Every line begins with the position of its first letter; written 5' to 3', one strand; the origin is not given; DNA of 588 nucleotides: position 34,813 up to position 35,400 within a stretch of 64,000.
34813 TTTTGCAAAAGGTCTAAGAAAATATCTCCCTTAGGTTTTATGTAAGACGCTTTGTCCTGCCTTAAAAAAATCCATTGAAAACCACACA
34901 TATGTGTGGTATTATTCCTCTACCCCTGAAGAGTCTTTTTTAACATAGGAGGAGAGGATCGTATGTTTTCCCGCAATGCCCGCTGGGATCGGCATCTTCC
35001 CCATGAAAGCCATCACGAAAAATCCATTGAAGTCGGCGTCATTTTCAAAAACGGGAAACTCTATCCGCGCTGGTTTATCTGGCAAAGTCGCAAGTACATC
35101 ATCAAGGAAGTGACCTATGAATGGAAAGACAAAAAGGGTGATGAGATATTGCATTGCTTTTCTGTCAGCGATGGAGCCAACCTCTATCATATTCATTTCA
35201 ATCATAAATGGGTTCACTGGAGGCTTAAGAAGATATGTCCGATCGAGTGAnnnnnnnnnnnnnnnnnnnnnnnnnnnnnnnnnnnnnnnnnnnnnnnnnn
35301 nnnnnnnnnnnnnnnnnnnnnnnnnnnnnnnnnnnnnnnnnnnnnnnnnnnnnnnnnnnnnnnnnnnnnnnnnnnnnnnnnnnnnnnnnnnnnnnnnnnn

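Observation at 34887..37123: Damage-tolerance operon: palindromic operator + His-rich small ORF + DinB + SRAP/YedK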

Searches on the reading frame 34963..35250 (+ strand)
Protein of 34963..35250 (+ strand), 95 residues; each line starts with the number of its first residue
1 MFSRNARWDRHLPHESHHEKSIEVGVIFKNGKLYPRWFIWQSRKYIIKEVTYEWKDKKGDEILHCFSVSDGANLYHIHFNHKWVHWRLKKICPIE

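Call 3: search_protein_families(library=pfam, proteins=[window:34963-35250:+], max_evalue=0.1)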
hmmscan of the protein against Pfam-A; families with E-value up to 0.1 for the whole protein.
window:34963-35250:+ (95 aa): 1 family
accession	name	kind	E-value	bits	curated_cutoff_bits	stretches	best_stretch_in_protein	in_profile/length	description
PF20114.4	DUF6504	-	0.0011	19.6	24.2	1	32-57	24-49/103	Domain of unknown function (DUF6504)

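Call 6: find_homologous_proteins(query=window:34963-35247:+, max_evalue=0.001)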
Query window:34963-35247:+ (95 aa): 2 proteins with E <= 0.001 among 2 candidates.
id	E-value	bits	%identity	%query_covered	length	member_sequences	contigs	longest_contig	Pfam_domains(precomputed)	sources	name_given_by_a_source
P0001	1.4e-61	223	100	100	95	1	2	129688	-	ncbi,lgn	-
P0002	9.2e-35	137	61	99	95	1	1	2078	-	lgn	-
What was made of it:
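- Tried and rejected: The word-indexed homologue search with the single protein found only 2 proteins (call 6).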

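Call 7: search_protein_families(library=ncbifam, proteins=[window:34963-35250:+], max_evalue=0.1)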
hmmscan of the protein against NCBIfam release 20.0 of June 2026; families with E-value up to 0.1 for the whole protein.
window:34963-35250:+ (95 aa): 0 families

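Call 9: find_encoding_contigs(protein=P0002, flank=10000)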
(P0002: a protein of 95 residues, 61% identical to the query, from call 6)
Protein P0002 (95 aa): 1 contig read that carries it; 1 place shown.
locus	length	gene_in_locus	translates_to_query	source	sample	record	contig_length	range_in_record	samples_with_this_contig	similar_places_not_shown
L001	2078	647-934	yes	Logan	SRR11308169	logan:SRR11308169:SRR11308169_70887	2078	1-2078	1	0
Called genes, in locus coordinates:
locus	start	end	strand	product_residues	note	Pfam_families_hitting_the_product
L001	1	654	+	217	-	?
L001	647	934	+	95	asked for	-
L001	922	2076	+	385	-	?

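Call 10: find_encoding_contigs(protein=P0001, flank=10000)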
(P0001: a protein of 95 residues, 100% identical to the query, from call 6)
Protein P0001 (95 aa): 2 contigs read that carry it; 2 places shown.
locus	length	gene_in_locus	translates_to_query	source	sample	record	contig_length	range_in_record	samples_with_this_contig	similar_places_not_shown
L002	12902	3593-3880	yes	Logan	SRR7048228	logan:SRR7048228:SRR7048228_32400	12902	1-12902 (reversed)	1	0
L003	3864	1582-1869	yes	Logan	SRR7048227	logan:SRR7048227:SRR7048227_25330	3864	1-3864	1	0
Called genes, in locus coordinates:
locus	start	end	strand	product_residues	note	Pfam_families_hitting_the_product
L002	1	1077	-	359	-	?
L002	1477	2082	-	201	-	-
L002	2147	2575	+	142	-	PF00072:Response_reg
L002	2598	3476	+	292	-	PF00072:Response_reg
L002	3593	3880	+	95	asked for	-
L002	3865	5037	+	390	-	PF00817:IMS, PF11799:IMS_C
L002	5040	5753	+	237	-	PF02586:SRAP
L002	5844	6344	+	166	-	PF02915:Rubrerythrin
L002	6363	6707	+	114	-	-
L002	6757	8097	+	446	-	PF03631:Virul_fac_BrkB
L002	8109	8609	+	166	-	PF04306:DUF456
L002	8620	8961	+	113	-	PF04205:FMN_bind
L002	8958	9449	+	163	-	PF03358:FMN_red (weak), PF12682:Flavodoxin_4, PF12724:Flavodoxin_5 (faint)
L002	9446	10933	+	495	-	PF01266:DAO (faint), PF01593:Amino_oxidase, PF07992:Pyr_redox_2 (faint), PF13450:NAD_binding_8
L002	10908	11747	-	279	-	PF02401:LYTB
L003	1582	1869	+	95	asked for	-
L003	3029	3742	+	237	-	PF02586:SRAP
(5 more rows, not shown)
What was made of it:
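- Checked: Caveat on the SRAP start: gene callers start it at TTG 36410 (237 aa, call 10).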

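Call 21: search_protein_representatives(alignment_id=A1)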
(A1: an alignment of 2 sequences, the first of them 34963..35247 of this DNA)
Query: 2 sequences, 96 profile positions. Proteins with E-value up to 0.001 (for the whole library): 569; up to 1e-10: 114; up to 1e-30: 2. The best 150 are listed.
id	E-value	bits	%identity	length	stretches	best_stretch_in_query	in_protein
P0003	2.6e-39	149.7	-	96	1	1-95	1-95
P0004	5.3e-34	132.7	-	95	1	1-95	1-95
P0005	1.1e-30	122.0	-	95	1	1-94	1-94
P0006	5.7e-25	103.7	-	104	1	2-93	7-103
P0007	7.0e-24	100.3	-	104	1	2-93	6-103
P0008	2.3e-22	95.4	-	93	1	1-92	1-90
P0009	2.3e-21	92.2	-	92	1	1-92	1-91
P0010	5.5e-21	91.0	-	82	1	19-92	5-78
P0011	3.6e-20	88.4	-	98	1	1-93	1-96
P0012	5.4e-20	87.8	-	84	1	17-92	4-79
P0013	7.0e-20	87.4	-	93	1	1-89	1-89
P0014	9.7e-20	87.0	-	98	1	1-95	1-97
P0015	1.2e-19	86.6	-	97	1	1-93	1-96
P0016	3.2e-19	85.3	-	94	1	1-92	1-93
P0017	2.1e-18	82.7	-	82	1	16-91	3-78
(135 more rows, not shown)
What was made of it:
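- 569 cluster representatives match at E<1e-3 (call 21).
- Tried and rejected: The exhaustive profile search was needed (call 21).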

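Call 25: search_protein_families(library=pfam, alignment_id=A2, max_evalue=0.01)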
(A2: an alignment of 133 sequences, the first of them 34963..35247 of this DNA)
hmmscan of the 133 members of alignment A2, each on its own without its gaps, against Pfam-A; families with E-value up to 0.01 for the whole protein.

A. member 1, window:34963-35247:+ (95 aa): 1 family
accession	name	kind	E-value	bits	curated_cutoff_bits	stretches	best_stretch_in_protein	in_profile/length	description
PF20114.4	DUF6504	-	0.0011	19.6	24.2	1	32-57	24-49/103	Domain of unknown function (DUF6504)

B. families by the number of members that match (of 133 scanned): 3 families
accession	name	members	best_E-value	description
PF20114.4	DUF6504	76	8.7e-09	Domain of unknown function (DUF6504)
PF11225.14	DUF3024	1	0.0016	Domain of unknown function (DUF3024)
PF14254.12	DUF4348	1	0.0032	Domain of unknown function (DUF4348)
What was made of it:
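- On Pfam DUF6504 (PF20114): 76 of 133 homologues match at E<0.01, best 8.7e-9 (call 25).
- On UmuD / YolD small subunits: No hit to either family in the window protein or in 133 homologues at E<0.01 (calls 3, 25).
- Closest known: Pol V. Different: The small subunit has no S24 peptidase domain and no match to YolD (calls 3, 25).
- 76 of 133 family members hit Pfam DUF6504 (call 25). No metal-binding family matches (calls 3, 25). No significant sequence similarity to UmuD or YolD was found, and there are no Pfam hits to them (calls 3, 25).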

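Call 31: find_related_loci(query=A4, collection=genome_contigs, flank=6000)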
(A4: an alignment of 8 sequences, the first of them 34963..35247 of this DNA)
Query A4 (95 aa) in genome_contigs; peptide patterns used: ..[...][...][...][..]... (x = any residue, [..] = any of these).
29 stretches matched a pattern; 25 encode a relative of the query (tblastn E <= 1e-3); 25 distinct loci.
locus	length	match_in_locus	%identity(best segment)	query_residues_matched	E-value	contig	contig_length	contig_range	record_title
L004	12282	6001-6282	53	1-94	2e-37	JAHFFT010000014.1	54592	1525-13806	MAG: Candidatus Omnitrophota bacterium isolate nzgw299 NODE_320_length_54593_cov_7.058525, whole genome shotgun sequence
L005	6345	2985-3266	52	1-94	4e-36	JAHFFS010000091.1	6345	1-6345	MAG: Candidatus Omnitrophota bacterium isolate nzgw298 NODE_24778_length_6346_cov_3.154699, whole genome shotgun sequenc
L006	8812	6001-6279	51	1-92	4e-31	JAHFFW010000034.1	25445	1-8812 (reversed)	MAG: Candidatus Omnitrophota bacterium isolate nzgw300 NODE_517_length_25446_cov_6.639092, whole genome shotgun sequence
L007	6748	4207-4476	46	1-89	6e-24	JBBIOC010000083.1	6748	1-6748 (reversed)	MAG: Candidatus Omnitrophota bacterium isolate RVF170221_bin_270 NODE_1720_length_6748_cov_3.777678, whole genome shotgu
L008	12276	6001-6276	43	1-91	1e-23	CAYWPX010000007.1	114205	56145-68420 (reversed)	MAG TPA_asm: uncultured Planctomycetia bacterium isolate SRP278252_co2_234 genome assembly, contig: NODE_223_length_1142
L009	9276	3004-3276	38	1-91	2e-22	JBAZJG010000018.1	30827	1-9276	MAG: Candidatus Omnitrophota bacterium isolate SO_2017_LW4_113 scaffold_3212_c1_LW137-91_2017, whole genome shotgun sequ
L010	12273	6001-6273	40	1-91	2e-22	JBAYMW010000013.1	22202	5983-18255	MAG: Candidatus Omnitrophota bacterium isolate SO_2016_LW1_5 scaffold02156_LW64-88_2016, whole genome shotgun sequence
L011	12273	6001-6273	37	1-91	6e-22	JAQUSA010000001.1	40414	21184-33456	MAG: Candidatus Omnitrophota bacterium isolate STD1_86 NODE_1920_length_40414_cov_6.938938_Sandtown_D1, whole genome sho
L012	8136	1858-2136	43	1-91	7e-22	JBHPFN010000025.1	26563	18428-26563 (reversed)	Candidatus Omnitrophota bacterium isolate SAG AM-311-J20 NODE_25_length_26563_cov_27.172929, whole genome shotgun sequen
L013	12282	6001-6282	41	1-91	2e-21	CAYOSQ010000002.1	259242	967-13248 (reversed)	MAG TPA_asm: uncultured Planctomycetia bacterium isolate SRP077602_co2_125 genome assembly, contig: NODE_23_length_25924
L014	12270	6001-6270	44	1-88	1e-20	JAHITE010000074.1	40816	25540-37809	MAG: Candidatus Omnitrophota bacterium isolate MM_PC_MetaG.mb.2 MM_PC_MetaG.mb.2_k141_1123096, whole genome shotgun sequ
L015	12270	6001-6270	43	1-88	9e-21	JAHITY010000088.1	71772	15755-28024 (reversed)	MAG: Candidatus Omnitrophota bacterium isolate MM_PC_MetaG.mb.228 MM_PC_MetaG.mb.228_k141_1164577, whole genome shotgun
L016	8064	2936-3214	40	1-91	5e-20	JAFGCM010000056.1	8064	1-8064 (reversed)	MAG: Candidatus Omnitrophota bacterium isolate Zod_Metabat.1113 k87_7393713, whole genome shotgun sequence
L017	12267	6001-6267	43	1-88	3e-19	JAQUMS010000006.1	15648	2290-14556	MAG: Candidatus Omnitrophota bacterium isolate STD1_16 NODE_9125_length_15648_cov_2.908704_Sandtown_D1, whole genome sho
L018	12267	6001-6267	43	1-88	4e-19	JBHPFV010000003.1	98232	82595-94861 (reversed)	Candidatus Omnitrophota bacterium isolate SAG AM-311-K22 NODE_3_length_98232_cov_32.891696, whole genome shotgun sequenc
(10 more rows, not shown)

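Call 34: predict_structure(alignment_id=A2)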
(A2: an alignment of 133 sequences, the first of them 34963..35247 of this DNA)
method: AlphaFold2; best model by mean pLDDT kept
length: 95 residues; sequences in the alignment: 133
mean_pLDDT: 89.1   pTM: 0.73
mean pLDDT of the five models: 89.1, 88.9, 88.1, 87.2, 86.8
residues with pLDDT >= 90: 72; 70-90: 7; 50-70: 16; < 50: 0
segments of 3 or more residues with pLDDT < 50: none
pLDDT, mean of each block of 10 residues (from residue 1): 65 65 97 97 97 95 97 96 95 87
secondary structure, 60 per line:
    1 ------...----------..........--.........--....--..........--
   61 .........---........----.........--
elements in order: E20-29 E32-40 E43-46 E49-58 E61-69 E73-80 E85-93
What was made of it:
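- On Standalone ImuB-C (GSU0042-like) family: AF2 gives seven strands over residues 20-93 with pLDDT about 96 in that region (call 34).
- The AF2 model has pLDDT 89 and seven beta strands (call 34).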

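Call 42: fold_search(model_id=the predicted structure, library=pdb)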
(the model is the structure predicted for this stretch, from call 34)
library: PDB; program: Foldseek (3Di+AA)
matches with E <= 10: 751; with E <= 0.001: 0
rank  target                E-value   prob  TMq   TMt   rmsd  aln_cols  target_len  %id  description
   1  3b2k                  9.6e-02  0.25  0.26  0.20  15.1       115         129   12  Iodide derivative of human LFABP (released 2012-06-20)
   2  5kkx_A                1.1e-01  0.80  0.31  0.15   8.8        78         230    8  Crystal structure of a TbpB C-lobe mutant from Neisseria meningitidis M982 (released 2017-07-19)
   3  7fy8_A                1.3e-01  0.28  0.24  0.19  13.2        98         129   10  Crystal Structure of human FABP1 in complex with 2-[[4-cyclopropyl-5-methyl-3-[3-(trifluoromethyl)-1,2,4-oxadiazol-5-y (released 2023-06-14)
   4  3b2h                  1.3e-01  0.23  0.26  0.20  15.1       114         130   12  Iodide derivative of human LFABP at high resolution (released 2012-06-20)
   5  3stk                  1.4e-01  0.25  0.25  0.19  13.2        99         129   11  Crystal Structure of human LFABP complex with two molecules of palmitic acid (holo-LFABP) (released 2011-08-10)
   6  7fxo_A                1.7e-01  0.23  0.24  0.18  12.6        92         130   11  Crystal Structure of apo human FABP1 monoclinic form III (released 2023-06-14)
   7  2py1_MODEL_1_A        1.9e-01  0.12  0.21  0.16  13.7        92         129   11  Solution structure of human liver fatty acid binding protein (released 2007-06-12)
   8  7dze_A                2.1e-01  0.23  0.25  0.19  13.5        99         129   10  Fabp ground state captured by XFELs (released 2022-07-27)
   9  7dzl_A                2.1e-01  0.23  0.25  0.19  13.3        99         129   10  A69C-M71L mutant of Fabp protein (released 2022-07-27)
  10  3stm                  2.1e-01  0.21  0.25  0.19  13.5        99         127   10  Structure of human LFABP in complex with one molecule of palmitic acid (released 2011-08-10)
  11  5kkx_B                2.4e-01  0.69  0.35  0.16   9.5        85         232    8  Crystal structure of a TbpB C-lobe mutant from Neisseria meningitidis M982 (released 2017-07-19)
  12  9etg_B                2.4e-01  0.23  0.26  0.21  12.8       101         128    5  Crystal structure of recombinant chicken liver Bile Acid Binding Protein (cL-BABP) in complex with CA-M11 (released 2024-10-09)
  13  7fy8_E                2.4e-01  0.20  0.24  0.19  13.3        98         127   10  Crystal Structure of human FABP1 in complex with 2-[[4-cyclopropyl-5-methyl-3-[3-(trifluoromethyl)-1,2,4-oxadiazol-5-y (released 2023-06-14)
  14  5y2z_B                2.7e-01  0.63  0.33  0.13   8.5        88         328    7  Crystal structure of human LGI1 EPTP-ADAM22 complex (released 2018-05-02)
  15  3ve1_C                2.7e-01  0.57  0.32  0.07   9.7        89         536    7  The 2.9 angstrom crystal structure of Transferrin binding protein B (TbpB) from serogroup B M982 Neisseria meningitidi (released 2012-02-22)
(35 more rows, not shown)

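Call 46: find_homologous_proteins(query=A2, max_evalue=0.001)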
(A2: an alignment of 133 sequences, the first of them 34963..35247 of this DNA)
Query A2 (133 sequences) (95 aa, profile of the alignment): 158 proteins with E <= 0.001 among 383 candidates; the best 120 are listed.
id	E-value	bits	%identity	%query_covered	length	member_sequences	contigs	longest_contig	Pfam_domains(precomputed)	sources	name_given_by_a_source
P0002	4.2e-30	121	61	99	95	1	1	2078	-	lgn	-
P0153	3.8e-29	118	39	74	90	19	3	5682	-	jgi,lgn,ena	jgi:hypothetical protein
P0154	4.9e-29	118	40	80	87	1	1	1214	PF20114.5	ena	-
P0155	1.1e-28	117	51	74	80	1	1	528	-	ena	-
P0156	2.0e-28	116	45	74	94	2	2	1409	-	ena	-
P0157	2.1e-28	116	38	80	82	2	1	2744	-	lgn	-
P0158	2.2e-28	116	54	76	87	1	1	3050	PF20114.5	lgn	-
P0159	3.1e-28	115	40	80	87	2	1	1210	-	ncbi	-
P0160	3.2e-28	115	40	74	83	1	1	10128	-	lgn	-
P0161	5.3e-28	114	39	74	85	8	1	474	-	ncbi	-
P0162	6.2e-28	114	48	79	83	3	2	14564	-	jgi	-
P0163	7.7e-28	114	51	79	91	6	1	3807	PF20114.5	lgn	-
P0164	8.1e-28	114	46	75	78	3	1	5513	-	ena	-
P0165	1.0e-27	114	42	80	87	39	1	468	-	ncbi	-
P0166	1.1e-27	114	40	76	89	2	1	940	-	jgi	jgi:hypothetical protein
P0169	1.2e-27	113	48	98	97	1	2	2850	PF20114.5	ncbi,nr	ncbi:DUF6504 family protein [bacterium]|nr:DUF6504 family protein [bacterium] MCG2677954.1 DUF6504 f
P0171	1.3e-27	113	50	74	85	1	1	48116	-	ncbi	ncbi:hypothetical protein ACFLUV_02310 [Elusimicrobiota bacterium]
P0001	1.7e-27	113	100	100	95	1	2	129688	-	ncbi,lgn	-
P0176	3.0e-27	112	42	74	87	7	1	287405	-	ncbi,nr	ncbi:MAG: hypothetical protein NOU37_00835 [Candidatus Brocadiales bacterium]|nr:hypothetical protei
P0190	1.1e-26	110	50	76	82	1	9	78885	-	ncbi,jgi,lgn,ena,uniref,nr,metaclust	ncbi:hypothetical protein A2311_03950 [candidate division WOR-1 bacterium RIFOXYB2_FULL_48_7]|uniref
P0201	3.5e-26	109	38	79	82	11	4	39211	-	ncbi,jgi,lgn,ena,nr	ncbi:MAG TPA: hypothetical protein VFH55_05625 [Nitrospiria bacterium]|nr:hypothetical protein [Nitr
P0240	6.1e-25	105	40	76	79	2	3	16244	PF20114.5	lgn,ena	-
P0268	2.1e-23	100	29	76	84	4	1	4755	PF20114.5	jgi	jgi:hypothetical protein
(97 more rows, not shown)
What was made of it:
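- On Standalone ImuB-C (GSU0042-like) family: The top 150 and top 120 hits were all small proteins (calls 21, 46).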

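Call 67: search_protein_families(library=pfam, proteins=[L001:52-651:+], max_evalue=0.01)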
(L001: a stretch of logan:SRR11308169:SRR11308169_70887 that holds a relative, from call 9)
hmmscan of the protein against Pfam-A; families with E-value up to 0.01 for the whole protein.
L001:52-651:+ (200 aa): 8 families
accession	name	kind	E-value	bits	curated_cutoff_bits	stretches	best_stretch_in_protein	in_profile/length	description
PF00717.28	Peptidase_S24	-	1.9e-33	115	23.3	1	80-193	1-116/116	Peptidase S24-like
PF01726.22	LexA_DNA_bind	-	1.7e-20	73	23.7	1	5-68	2-65/65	LexA DNA binding domain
PF13730.12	HTH_36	-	0.00026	21.2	25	1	5-59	1-55/55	Helix-turn-helix domain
PF08279.18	HTH_11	-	0.00026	21.2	25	1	16-67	3-52/55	HTH domain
PF13412.12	HTH_24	-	0.0012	18.8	21.9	1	30-60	19-48/48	Winged helix-turn-helix DNA-binding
PF12802.13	MarR_2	-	0.0014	19.2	27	1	6-60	2-51/61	MarR family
PF00392.27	GntR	-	0.002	18.2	27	1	29-65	25-60/64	Bacterial regulatory proteins, gntR family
PF21984.2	DnaD_N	-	0.0089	16.6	27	0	6-67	13-73/101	DnaD N-terminal domain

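Call 68: search_solved_structures(query=A2, max_evalue=10)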
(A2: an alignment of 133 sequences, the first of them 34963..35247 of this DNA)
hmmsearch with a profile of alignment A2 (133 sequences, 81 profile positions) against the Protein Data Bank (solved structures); distinct sequences matched with E-value up to 10: 2.
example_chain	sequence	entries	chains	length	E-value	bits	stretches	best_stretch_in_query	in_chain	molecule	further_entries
4cj2_C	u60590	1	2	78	0.32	14.2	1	23-53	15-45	AFFITIN H4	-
1qqc_A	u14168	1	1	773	1.2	12.4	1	28-64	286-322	DNA POLYMERASE II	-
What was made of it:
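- Tried and rejected: Foldseek against PDB and a profile search against PDB sequences gave nothing significant (calls 42, 68).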

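Call 72: find_encoding_contigs(protein=P0176, flank=5000, max_places=2)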
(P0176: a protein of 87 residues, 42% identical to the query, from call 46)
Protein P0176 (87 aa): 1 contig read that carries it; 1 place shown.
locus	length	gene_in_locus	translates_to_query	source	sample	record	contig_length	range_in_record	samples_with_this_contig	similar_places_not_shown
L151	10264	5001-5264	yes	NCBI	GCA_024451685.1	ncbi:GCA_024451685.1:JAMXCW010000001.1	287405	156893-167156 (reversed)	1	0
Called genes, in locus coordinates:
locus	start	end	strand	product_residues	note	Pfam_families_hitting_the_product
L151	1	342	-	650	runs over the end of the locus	PF04879:Molybdop_Fe4S4, PF00384:Molybdopterin, PF01568:Molydop_binding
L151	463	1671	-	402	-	PF04389:Peptidase_M28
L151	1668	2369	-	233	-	PF01209:Ubie_methyltran, PF13489:Methyltransf_23, PF05175:MTS, PF07021:MetW (weak), PF13847:Methyltransf_31, PF08241:Methyltransf_11, PF08242:Methyltransf_12, PF13649:Methyltransf_25, +1 more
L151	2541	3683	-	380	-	PF02810:SEC-C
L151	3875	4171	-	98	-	-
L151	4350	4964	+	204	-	PF01726:LexA_DNA_bind, PF00717:Peptidase_S24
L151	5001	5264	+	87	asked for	-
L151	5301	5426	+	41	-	-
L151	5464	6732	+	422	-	PF00817:IMS, PF21999:IMS_HHH_1, PF11799:IMS_C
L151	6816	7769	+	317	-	-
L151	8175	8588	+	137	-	-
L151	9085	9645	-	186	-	PF00072:Response_reg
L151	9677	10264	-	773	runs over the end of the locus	PF02743:dCache_1 (weak), PF00672:HAMP, PF00989:PAS, PF08448:PAS_4, PF13426:PAS_9, PF00512:HisKA (weak), PF02518:HATPase_c, PF14501:HATPase_c_5 (faint)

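Call 73: find_encoding_contigs(protein=P0171, flank=5000, max_places=2)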
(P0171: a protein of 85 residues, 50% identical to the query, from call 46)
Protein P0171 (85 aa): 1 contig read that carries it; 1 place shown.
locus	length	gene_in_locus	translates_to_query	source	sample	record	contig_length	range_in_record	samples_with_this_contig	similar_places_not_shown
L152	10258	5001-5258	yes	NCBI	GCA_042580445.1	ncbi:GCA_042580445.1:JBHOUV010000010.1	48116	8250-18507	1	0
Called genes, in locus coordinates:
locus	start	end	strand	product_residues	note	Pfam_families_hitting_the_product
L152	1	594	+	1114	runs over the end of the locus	PF23376:Fn3_VIN3 (faint), PF00041:fn3, PF13860:FlgD_ig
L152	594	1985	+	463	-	PF03783:CsgG, PF13036:LpoB (weak)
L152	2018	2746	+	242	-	-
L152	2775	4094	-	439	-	-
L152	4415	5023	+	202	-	PF01726:LexA_DNA_bind, PF00717:Peptidase_S24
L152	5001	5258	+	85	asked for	-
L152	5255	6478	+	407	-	PF00817:IMS, PF11799:IMS_C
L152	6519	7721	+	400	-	-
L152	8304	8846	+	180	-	PF13091:PLDc_2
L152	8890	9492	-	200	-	-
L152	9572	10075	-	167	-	-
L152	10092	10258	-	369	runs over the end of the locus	-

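Call 74: find_encoding_contigs(protein=P0190, flank=5000, max_places=2)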
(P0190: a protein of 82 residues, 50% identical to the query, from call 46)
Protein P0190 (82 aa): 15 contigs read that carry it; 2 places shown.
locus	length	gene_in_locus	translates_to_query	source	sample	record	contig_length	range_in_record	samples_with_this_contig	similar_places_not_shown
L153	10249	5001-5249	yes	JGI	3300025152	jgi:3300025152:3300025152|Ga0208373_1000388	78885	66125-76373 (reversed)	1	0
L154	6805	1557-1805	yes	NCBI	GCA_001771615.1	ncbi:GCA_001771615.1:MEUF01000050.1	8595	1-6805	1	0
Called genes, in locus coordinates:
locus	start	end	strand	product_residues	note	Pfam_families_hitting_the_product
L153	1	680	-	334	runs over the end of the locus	PF17792:ThiD2, PF02581:TMP-TENI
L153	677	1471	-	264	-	PF01551:Peptidase_M23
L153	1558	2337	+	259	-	-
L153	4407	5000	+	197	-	PF01726:LexA_DNA_bind, PF00717:Peptidase_S24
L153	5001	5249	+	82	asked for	-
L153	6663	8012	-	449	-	PF00291:PALP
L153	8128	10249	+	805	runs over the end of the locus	PF01839:FG-GAP (weak), PF12256:TcdB_toxin_midN (faint), PF13517:FG-GAP_3 (weak), PF10342:Kre9_KNH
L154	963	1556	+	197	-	PF01726:LexA_DNA_bind, PF00717:Peptidase_S24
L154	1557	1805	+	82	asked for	-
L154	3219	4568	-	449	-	PF00291:PALP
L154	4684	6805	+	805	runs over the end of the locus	PF01839:FG-GAP (weak), PF12256:TcdB_toxin_midN (faint), PF13517:FG-GAP_3 (weak), PF10342:Kre9_KNH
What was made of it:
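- In WOR-1 only lexA-imuB-C was called, with no polymerase gene after it (call 74).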
